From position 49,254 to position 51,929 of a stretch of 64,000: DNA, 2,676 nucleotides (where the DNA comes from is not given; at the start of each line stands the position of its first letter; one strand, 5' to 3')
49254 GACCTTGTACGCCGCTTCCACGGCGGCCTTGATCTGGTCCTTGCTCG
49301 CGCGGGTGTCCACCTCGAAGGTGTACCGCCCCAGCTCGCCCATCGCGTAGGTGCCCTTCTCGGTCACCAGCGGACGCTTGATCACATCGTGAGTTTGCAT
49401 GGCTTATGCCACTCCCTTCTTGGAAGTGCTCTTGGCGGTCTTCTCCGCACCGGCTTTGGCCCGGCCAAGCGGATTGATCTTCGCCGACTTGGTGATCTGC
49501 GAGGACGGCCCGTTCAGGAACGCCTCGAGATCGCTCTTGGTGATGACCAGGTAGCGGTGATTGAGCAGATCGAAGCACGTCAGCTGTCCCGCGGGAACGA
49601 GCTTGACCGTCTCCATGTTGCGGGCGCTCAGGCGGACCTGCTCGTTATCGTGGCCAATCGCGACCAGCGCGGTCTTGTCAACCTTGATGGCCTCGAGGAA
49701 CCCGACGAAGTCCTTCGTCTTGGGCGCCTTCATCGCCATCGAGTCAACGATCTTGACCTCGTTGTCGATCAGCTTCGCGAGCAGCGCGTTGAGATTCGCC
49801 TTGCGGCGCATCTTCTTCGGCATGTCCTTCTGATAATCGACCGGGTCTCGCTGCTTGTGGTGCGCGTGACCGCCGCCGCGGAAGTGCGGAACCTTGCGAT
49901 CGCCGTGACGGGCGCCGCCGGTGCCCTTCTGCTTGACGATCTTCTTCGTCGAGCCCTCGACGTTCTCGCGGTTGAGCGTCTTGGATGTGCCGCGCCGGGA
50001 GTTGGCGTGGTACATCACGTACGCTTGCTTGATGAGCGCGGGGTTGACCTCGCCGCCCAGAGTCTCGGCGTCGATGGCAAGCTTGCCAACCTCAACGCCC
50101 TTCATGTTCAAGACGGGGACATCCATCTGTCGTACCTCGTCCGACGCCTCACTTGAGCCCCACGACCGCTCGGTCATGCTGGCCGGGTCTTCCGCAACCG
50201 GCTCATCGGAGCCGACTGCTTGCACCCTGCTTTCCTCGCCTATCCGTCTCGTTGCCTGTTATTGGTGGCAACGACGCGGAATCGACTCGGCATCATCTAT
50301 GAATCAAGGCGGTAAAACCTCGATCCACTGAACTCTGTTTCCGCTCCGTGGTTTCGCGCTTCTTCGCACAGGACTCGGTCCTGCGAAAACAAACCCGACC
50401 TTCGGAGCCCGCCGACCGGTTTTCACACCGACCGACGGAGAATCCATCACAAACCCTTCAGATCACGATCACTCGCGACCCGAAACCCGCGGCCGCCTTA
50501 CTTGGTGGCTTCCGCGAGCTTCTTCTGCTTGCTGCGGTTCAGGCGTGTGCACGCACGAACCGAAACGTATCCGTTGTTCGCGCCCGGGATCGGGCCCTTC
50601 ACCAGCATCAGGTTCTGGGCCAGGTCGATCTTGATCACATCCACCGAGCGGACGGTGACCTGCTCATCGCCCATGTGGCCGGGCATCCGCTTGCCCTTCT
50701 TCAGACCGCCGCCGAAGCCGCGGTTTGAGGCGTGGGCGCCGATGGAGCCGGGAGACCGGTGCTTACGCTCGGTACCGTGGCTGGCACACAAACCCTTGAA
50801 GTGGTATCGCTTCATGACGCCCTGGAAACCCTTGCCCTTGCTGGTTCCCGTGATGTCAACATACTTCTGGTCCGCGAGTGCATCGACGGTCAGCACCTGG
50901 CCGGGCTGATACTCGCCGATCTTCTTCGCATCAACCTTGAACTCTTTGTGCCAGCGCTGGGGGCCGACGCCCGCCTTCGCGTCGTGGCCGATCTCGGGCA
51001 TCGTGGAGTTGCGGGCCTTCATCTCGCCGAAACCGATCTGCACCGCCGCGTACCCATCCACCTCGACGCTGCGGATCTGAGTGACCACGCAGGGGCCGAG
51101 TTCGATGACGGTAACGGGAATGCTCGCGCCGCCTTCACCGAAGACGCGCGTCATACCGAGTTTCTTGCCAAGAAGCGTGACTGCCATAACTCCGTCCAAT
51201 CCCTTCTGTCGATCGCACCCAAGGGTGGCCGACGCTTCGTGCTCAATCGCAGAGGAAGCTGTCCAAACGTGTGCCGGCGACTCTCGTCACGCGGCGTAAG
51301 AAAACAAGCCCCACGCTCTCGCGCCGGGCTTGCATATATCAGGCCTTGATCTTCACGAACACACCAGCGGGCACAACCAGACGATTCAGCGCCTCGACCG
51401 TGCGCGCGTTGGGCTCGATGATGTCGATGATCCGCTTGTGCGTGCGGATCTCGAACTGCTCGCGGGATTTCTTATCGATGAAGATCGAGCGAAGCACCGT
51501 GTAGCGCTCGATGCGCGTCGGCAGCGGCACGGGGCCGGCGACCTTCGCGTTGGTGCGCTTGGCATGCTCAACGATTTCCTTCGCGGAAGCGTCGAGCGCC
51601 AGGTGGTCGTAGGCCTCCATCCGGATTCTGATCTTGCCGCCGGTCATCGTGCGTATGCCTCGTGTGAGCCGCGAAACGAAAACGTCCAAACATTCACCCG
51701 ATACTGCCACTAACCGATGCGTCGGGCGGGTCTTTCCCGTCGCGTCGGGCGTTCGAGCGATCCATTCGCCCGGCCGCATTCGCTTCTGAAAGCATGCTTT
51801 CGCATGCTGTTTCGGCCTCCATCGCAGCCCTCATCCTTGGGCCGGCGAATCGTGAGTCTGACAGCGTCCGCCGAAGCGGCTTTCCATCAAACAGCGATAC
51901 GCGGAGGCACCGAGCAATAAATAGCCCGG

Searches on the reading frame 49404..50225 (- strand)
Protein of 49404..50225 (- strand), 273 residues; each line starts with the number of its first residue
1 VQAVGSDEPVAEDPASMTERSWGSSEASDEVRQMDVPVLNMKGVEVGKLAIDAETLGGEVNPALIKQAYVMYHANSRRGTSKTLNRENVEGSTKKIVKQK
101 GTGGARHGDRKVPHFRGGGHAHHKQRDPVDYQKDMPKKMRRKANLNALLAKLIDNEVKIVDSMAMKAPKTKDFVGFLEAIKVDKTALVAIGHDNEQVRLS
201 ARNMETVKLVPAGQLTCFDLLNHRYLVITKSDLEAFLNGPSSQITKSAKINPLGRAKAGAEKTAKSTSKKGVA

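Call 34: search_protein_families(library=pfam, proteins=[window:49404-50225:-], max_evalue=0.001)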
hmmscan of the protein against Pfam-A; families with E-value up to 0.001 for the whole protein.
window:49404-50225:- (273 aa): 1 family
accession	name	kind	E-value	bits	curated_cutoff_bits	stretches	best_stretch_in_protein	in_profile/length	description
PF00573.27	Ribosomal_L4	-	2e-53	181.3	25.8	1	52-235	4-186/190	Ribosomal protein L4/L1 family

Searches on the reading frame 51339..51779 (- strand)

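Call 34: search_protein_families(library=pfam, proteins=[window:51339-51779:-], max_evalue=0.001)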
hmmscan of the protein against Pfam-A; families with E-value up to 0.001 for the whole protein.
window:51339-51779:- (146 aa): 1 family
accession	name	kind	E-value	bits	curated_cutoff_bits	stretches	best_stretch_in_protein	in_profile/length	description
PF00338.27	Ribosomal_S10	-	2.1e-33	114.9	21.2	1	51-145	1-98/98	Ribosomal protein S10p/S20e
